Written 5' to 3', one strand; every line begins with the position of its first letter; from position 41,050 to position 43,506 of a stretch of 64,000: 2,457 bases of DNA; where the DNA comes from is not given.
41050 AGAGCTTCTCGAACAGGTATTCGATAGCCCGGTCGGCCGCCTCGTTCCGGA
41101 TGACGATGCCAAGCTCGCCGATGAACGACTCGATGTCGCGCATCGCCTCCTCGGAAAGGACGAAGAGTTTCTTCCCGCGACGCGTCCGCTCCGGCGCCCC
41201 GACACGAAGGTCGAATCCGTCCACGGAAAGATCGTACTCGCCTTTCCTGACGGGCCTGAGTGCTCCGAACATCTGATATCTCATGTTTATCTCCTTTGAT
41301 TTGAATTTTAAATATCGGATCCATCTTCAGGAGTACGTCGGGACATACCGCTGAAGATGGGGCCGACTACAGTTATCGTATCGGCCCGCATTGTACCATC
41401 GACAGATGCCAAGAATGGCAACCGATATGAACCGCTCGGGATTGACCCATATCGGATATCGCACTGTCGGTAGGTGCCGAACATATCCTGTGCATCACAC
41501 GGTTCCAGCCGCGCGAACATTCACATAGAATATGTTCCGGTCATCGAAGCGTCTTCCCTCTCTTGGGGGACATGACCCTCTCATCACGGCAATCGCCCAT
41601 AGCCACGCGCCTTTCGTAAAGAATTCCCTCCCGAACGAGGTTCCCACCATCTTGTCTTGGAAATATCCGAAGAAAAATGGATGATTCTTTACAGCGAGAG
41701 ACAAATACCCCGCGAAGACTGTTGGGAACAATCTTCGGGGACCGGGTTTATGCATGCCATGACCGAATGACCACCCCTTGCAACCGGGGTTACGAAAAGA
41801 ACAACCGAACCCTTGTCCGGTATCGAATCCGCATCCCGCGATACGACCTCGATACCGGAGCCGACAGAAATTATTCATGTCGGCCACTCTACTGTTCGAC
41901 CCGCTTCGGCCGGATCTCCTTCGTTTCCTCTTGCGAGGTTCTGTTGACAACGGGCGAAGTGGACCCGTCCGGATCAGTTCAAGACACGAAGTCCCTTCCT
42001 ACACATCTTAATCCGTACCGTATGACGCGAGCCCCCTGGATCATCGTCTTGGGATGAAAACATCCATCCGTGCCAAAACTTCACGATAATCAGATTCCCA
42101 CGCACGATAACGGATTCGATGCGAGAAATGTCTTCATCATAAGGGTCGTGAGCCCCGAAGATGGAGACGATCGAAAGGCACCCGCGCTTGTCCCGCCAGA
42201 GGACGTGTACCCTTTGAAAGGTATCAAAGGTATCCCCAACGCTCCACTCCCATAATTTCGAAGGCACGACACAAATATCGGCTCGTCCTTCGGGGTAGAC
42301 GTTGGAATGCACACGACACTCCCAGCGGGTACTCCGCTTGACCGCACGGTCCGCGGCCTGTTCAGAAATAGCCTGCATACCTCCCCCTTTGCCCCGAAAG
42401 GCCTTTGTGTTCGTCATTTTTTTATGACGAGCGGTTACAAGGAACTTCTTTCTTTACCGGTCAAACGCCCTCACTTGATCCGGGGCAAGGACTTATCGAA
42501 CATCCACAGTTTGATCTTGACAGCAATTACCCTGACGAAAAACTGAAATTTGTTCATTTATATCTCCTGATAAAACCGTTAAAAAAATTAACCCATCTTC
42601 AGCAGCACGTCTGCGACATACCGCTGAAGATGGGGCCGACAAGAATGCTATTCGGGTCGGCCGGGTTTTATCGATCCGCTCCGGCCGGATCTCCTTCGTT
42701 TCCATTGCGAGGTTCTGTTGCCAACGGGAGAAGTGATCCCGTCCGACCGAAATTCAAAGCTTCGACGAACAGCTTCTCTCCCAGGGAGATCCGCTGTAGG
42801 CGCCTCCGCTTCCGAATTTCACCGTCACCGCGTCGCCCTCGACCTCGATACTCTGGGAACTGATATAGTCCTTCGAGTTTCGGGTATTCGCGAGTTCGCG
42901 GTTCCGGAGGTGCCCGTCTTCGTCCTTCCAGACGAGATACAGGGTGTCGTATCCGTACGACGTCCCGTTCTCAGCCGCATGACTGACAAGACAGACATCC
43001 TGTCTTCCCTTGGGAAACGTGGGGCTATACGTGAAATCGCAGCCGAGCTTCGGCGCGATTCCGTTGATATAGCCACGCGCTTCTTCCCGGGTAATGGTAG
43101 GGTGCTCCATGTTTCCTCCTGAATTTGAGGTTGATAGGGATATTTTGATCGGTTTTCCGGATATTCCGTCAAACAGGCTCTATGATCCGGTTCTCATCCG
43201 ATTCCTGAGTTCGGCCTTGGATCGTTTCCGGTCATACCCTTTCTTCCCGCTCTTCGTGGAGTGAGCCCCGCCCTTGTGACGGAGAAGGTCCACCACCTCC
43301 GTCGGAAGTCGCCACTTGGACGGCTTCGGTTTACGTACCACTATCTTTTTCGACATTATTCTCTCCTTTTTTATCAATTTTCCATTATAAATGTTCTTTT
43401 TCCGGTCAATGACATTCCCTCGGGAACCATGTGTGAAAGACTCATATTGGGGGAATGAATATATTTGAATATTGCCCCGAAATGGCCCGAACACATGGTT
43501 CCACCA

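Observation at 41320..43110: Tandem paralogous small genes, each followed by the same structured 3'-UTR box, and a three-copy double-hairpin element family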

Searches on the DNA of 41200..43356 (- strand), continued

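Call 86: search_rna_families(sources=[L063, L065, L037, L053, L064], threshold=evalue, max_evalue=0.01, show_alignments=6)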
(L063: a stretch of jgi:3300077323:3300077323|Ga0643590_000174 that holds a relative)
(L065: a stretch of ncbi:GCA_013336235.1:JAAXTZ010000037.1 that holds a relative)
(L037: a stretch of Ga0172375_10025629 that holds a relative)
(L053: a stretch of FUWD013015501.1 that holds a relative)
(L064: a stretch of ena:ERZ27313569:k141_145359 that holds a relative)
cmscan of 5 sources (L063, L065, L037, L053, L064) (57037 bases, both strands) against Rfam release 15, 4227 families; matches with E-value up to 0.01: 3.
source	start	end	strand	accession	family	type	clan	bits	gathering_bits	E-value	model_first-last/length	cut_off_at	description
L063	13974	14028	+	RF00008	Hammerhead_3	Gene; ribozyme;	CL00010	46.9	48.5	3.3e-07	1-54/54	no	Hammerhead ribozyme (type III)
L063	13413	13467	+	RF00008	Hammerhead_3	Gene; ribozyme;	CL00010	46.8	48.5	3.7e-07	1-54/54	no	Hammerhead ribozyme (type III)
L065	6469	6523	+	RF00008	Hammerhead_3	Gene; ribozyme;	CL00010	46.8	48.5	3.7e-07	1-54/54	no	Hammerhead ribozyme (type III)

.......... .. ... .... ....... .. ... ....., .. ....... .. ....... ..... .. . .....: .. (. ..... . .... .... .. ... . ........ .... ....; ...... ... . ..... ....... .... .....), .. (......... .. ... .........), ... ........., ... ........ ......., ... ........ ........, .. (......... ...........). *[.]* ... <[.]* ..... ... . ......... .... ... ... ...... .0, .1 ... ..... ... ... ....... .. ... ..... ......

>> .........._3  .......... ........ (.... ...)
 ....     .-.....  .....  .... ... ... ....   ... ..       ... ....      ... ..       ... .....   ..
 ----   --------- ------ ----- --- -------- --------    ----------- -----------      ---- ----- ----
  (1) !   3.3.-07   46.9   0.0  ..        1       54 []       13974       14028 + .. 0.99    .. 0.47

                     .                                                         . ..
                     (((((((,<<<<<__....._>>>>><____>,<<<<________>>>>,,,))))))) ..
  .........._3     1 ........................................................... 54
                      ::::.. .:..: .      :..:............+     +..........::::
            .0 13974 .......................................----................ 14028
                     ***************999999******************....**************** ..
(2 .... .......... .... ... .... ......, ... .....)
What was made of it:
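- Closest known: Hammerhead ribozymes in bacterial operons, and the synthetic 'RiboJ' insulator. Same: Relatives of this array carry hammerhead type III motifs at intercistronic junctions (call 86).
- They are L063 13413-13467 and 13974-14028, and L065 6469-6523, at 46.8-46.9 bits and E about 3e-7 (call 86). Hammerhead ribozymes between cistrons imply co-transcription (call 86).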

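Call 87: search_dna_similar(query=window:41300-42760:-, collection=phages, mode=distant, max_rows=5)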
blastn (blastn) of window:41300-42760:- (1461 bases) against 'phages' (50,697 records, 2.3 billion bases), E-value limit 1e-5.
No match.

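Call 88: search_dna_similar(query=window:41300-42760:-, collection=plasmids, mode=distant, max_rows=5)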
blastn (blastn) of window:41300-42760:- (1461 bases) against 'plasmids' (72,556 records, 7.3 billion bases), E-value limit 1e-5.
No match.

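Call 91: search_with_rna_model(model_id=R2, sources=[L070, L071, L072, L073, L074, L075], max_evalue=0.001)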
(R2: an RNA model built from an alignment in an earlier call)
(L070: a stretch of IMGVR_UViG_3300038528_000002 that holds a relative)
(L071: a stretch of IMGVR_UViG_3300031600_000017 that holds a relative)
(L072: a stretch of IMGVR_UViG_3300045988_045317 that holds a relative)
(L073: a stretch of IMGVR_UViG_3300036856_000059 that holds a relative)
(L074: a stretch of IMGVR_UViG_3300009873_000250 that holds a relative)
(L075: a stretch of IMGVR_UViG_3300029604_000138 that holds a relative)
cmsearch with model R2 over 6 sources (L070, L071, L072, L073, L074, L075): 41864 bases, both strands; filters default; matches with E-value up to 0.001: 2.
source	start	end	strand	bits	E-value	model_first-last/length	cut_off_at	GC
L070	799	861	-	27.8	0.00024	1-68/68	no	0.68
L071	401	463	-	27.8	0.00024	1-68/68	no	0.68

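Call 92: search_with_rna_model(model_id=R1, sources=[L070, L071, L072, L073, L074, L075], max_evalue=0.001)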
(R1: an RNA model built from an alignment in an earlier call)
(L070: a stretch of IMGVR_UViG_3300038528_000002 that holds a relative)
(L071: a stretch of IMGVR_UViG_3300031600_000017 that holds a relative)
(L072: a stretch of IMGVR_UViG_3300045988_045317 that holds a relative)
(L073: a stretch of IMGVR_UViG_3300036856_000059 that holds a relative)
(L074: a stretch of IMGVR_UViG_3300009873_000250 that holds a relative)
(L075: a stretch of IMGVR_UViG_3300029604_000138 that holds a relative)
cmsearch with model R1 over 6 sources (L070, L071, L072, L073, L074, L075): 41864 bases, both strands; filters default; matches with E-value up to 0.001: 0.
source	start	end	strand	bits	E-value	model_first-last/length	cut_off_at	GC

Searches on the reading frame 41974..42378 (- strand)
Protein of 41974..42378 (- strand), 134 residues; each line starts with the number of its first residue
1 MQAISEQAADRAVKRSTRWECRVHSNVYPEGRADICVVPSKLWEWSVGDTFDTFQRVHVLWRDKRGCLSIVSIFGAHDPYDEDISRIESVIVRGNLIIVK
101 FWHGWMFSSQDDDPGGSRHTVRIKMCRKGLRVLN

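Call 13: search_protein_families(library=pfam, proteins=[window:41974-42378:-], max_evalue=0.01)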
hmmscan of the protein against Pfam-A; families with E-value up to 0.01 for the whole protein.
window:41974-42378:- (134 aa): 0 families

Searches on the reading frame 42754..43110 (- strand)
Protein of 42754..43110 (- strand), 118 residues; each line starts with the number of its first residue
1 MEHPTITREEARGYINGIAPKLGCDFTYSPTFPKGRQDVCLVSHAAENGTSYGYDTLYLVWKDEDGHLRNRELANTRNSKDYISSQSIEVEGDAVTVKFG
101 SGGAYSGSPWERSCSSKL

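Call 13: search_protein_families(library=pfam, proteins=[window:42754-43110:-], max_evalue=0.01)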
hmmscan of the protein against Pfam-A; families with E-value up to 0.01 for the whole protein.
window:42754-43110:- (118 aa): 0 families

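Call 19: find_homologous_proteins(query=A2, max_evalue=0.01)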
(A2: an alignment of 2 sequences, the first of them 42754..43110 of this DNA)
Query A2 (2 sequences) (118 aa, profile of the alignment): 12 proteins with E <= 0.01 among 27 candidates.
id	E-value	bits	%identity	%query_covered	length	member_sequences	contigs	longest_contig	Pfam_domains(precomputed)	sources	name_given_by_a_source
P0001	5.9e-73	262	29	68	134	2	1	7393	-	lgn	-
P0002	8.3e-61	222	29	67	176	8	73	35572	-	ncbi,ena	-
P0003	2.9e-54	201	100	100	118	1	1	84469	-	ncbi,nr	ncbi:MAG: hypothetical protein HGA31_00290 [Candidatus Moranbacteria bacterium]|nr:hypothetical prot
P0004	8.1e-45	170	86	100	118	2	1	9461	-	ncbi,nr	ncbi:MAG: hypothetical protein HGA33_02995 [Candidatus Moranbacteria bacterium]|nr:hypothetical prot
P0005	4.3e-42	162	82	100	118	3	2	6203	-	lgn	-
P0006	5.3e-41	158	79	100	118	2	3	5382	-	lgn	-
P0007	9.5e-40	154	81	100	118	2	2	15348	-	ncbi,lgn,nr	ncbi:MAG TPA: hypothetical protein VN420_00225 [Candidatus Fimivivens sp.]|nr:hypothetical protein [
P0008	4.9e-35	139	68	92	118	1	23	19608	-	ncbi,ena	-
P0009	1.4e-34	137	60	100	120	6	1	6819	-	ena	-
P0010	4.9e-25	106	55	89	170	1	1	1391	-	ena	-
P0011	6.5e-23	99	52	88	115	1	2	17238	-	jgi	jgi:hypothetical protein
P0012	1.4e-16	79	44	86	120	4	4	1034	-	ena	-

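Call 28: find_encoding_contigs(protein=P0002, flank=10000, max_places=5)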
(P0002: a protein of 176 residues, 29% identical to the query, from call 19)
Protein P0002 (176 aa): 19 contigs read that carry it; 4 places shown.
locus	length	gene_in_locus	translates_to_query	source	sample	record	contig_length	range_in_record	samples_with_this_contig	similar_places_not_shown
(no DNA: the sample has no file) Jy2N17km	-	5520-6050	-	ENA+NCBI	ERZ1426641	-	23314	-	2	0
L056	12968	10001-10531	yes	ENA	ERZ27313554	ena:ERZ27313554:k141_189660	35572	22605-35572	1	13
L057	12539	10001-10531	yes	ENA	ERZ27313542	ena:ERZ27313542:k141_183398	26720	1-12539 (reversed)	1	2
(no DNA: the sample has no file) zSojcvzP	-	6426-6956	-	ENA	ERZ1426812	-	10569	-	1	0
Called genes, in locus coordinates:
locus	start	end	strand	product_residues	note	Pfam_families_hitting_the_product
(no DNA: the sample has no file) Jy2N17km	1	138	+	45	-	?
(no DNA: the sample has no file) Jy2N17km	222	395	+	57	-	-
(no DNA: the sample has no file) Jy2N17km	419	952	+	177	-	-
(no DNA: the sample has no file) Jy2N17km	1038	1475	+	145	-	-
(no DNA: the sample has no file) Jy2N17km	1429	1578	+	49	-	-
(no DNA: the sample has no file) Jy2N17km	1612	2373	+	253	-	PF01978:TrmB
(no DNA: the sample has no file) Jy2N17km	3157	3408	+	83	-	-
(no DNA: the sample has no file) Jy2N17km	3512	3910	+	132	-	-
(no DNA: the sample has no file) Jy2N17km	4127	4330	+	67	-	-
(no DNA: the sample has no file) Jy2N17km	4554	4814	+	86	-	-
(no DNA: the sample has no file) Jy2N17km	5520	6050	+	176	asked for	-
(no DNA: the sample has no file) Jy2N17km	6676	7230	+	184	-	-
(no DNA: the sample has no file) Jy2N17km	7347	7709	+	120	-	-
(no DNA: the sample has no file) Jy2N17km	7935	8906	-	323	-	PF00872:Transposase_mut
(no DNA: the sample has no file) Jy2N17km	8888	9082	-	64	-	-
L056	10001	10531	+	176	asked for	-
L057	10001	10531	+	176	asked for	-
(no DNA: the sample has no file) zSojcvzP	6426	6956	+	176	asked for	-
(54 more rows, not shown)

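Call 29: find_encoding_contigs(protein=P0008, flank=10000, max_places=4)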
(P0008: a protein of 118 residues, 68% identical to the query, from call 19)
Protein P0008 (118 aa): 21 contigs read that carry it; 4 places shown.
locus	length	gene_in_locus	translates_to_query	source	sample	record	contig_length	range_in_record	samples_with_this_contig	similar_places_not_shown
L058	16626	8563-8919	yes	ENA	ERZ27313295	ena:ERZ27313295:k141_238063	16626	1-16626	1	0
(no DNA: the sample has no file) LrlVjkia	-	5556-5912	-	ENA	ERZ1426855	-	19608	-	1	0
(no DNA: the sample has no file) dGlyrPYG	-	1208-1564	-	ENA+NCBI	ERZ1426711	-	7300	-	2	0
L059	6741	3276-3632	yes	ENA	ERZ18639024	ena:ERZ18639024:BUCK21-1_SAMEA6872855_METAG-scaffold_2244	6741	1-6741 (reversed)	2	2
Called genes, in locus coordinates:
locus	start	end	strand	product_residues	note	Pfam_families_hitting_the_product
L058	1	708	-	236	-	?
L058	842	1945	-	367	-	PF11258:DUF3048, PF17479:DUF3048_C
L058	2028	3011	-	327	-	PF01149:Fapy_DNA_glyco, PF06831:H2TH, PF06827:zf-FPG_IleRS (weak)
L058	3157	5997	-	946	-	PF02739:5_3_exonuc_N, PF01367:5_3_exonuc, PF00476:DNA_pol_A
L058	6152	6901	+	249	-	PF01978:TrmB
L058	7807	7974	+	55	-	-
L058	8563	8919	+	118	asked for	-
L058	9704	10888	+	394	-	-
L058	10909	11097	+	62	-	-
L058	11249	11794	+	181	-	-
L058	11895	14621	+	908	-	-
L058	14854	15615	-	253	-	PF01978:TrmB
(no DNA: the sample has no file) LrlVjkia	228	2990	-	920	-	PF02739:5_3_exonuc_N, PF01367:5_3_exonuc, PF01612:DNA_pol_A_exo1, PF22619:DNA_polI_exo1, PF00476:DNA_pol_A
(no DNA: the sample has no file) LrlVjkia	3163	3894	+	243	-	PF01978:TrmB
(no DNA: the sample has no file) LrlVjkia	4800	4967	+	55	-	-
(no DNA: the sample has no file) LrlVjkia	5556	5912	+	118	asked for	-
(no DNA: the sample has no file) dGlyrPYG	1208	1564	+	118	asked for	-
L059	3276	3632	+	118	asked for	-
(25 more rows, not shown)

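Call 30: find_encoding_contigs(protein=P0011, flank=10000, max_places=3)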
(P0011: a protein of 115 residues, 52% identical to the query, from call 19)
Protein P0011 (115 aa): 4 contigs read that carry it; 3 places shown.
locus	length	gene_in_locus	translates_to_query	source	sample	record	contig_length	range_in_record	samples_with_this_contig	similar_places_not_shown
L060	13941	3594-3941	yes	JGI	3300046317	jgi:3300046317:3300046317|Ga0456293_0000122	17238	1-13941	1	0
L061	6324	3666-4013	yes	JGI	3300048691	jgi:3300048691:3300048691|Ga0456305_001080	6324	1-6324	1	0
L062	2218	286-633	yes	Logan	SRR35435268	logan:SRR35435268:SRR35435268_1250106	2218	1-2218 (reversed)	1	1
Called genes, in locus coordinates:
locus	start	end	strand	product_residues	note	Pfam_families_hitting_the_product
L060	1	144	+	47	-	?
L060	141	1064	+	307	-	PF01544:CorA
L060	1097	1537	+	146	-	-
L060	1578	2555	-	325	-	-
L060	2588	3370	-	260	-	PF01978:TrmB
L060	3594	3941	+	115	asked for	-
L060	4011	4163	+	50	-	-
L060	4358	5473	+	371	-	PF13458:Peripla_BP_6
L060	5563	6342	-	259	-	PF01978:TrmB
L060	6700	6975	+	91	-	-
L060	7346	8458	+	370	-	PF13458:Peripla_BP_6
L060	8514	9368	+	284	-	PF02653:BPD_transp_2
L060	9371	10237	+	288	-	PF02653:BPD_transp_2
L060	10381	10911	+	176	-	PF00005:ABC_tran, PF12399:BCA_ABC_TP_C (weak)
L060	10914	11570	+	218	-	PF00005:ABC_tran, PF09818:ABC_ATPase (faint), PF13304:AAA_21 (faint)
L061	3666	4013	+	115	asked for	-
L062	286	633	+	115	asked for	-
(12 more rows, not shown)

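Call 66: search_protein_families(library=pfam, proteins=[L058:9704-10885:+, L058:11895-14618:+], max_evalue=0.1)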
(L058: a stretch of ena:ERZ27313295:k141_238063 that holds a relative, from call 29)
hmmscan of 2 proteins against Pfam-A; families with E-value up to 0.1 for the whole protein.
L058:9704-10885:+ (394 aa): 1 family
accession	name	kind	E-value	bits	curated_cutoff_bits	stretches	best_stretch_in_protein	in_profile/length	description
PF11348.13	DUF3150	-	0.048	13.4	24.9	1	160-230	71-141/257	Protein of unknown function (DUF3150)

L058:11895-14618:+ (908 aa): 3 families
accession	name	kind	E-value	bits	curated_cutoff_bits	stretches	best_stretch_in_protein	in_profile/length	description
PF03970.18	Herpes_UL37_1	-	0.0068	16.1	25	1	213-265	184-236/267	Herpesvirus UL37 tegument protein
PF12888.12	Lipid_bd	-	0.025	14.8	25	0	781-824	90-133/141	Lipid-binding putative hydrolase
PF00820.24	Lipoprotein_1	-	0.037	13.6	25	1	287-390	95-193/265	Borrelia lipoprotein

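Call 67: predict_structure(alignment_id=A7)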
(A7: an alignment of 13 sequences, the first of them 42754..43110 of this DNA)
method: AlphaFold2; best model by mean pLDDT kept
length: 118 residues; sequences in the alignment: 13
mean_pLDDT: 89.8   pTM: 0.83
mean pLDDT of the five models: 89.8, 88.6, 88.1, 87.6, 87.5
residues with pLDDT >= 90: 73; 70-90: 41; 50-70: 4; < 50: 0
segments of 3 or more residues with pLDDT < 50: none
pLDDT, mean of each block of 10 residues (from residue 1): 84 95 90 93 89 88 93 88 90 92 86 90
secondary structure, 60 per line:
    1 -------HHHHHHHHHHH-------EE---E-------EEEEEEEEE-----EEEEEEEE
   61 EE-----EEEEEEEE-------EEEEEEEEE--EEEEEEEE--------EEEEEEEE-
elements in order: H8-18 E39-47 E53-62 E68-75 E83-91 E94-101 E110-117

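Call 70: fold_search(model_id=the predicted structure, library=pdb)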
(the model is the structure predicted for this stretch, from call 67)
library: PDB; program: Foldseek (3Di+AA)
matches with E <= 10: 512; with E <= 0.001: 0
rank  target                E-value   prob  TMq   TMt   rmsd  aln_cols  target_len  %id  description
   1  7y5u_B                9.7e-02  0.63  0.34  0.13  11.3       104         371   12  Cryo-EM structure of the monomeric human CAF1LC-H3-H4 complex (released 2023-08-16)
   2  7y5k_B                1.3e-01  0.66  0.35  0.13   9.1       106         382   12  Crystal structure of human CAF-1 core complex in spacegroup C2221 (released 2023-08-16)
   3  9hcj_R0               1.5e-01  0.72  0.34  0.03   7.5        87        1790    6  D. discoideum nuclear pore complex (released 2024-12-25)
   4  8f5p_C                1.8e-01  0.35  0.24  0.04   6.9        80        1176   12  Structure of Leishmania tarentolae IFT-A (state 2) (released 2022-12-21)
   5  9hag                  1.9e-01  0.63  0.34  0.36  10.9        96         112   10  De novo designed beta barrel fold BBF-14 (released 2024-12-18)
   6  6qld_P                1.9e-01  0.47  0.38  0.20  17.6       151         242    8  Structure of inner kinetochore CCAN-Cenp-A complex (released 2019-10-02)
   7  7y60_L                1.9e-01  0.35  0.32  0.12  13.3       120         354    8  Cryo-EM structure of human CAF1LC bound right-handed Di-tetrasome (released 2023-08-16)
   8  7wb4_E                2.1e-01  0.82  0.38  0.05   6.4        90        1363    3  Cryo-EM structure of the NR subunit from X. laevis NPC (released 2022-03-02)
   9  7y5l_B                2.1e-01  0.47  0.35  0.13  11.1       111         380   13  Crystal structure of human CAF-1 core complex in spacegroup C2 (released 2023-08-16)
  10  8iqf_G                2.2e-01  0.51  0.33  0.13   9.3        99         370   13  Cryo-EM structure of the dimeric human CAF1-H3-H4 complex (released 2023-08-16)
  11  8iqf_B                2.2e-01  0.47  0.34  0.13   9.2        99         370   12  Cryo-EM structure of the dimeric human CAF1-H3-H4 complex (released 2023-08-16)
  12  4m03                  2.5e-01  0.15  0.23  0.18  23.1       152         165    8  C-terminal fragment(residues 576-751) of binding region of SraP (released 2014-06-18)
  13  7y61_N                2.6e-01  0.57  0.32  0.13   6.9        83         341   14  Cryo-EM structure of the two CAF1LCs bound right-handed Di-tetrasome (released 2023-08-16)
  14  2w5n                  2.8e-01  0.57  0.35  0.14   7.0        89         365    8  Native structure of the GH93 alpha-L-arabinofuranosidase of Fusarium graminearum (released 2009-03-03)
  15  7fik_e                3.1e-01  0.72  0.38  0.05   6.3        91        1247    4  The cryo-EM structure of the CR subunit from X. laevis NPC (released 2022-11-09)
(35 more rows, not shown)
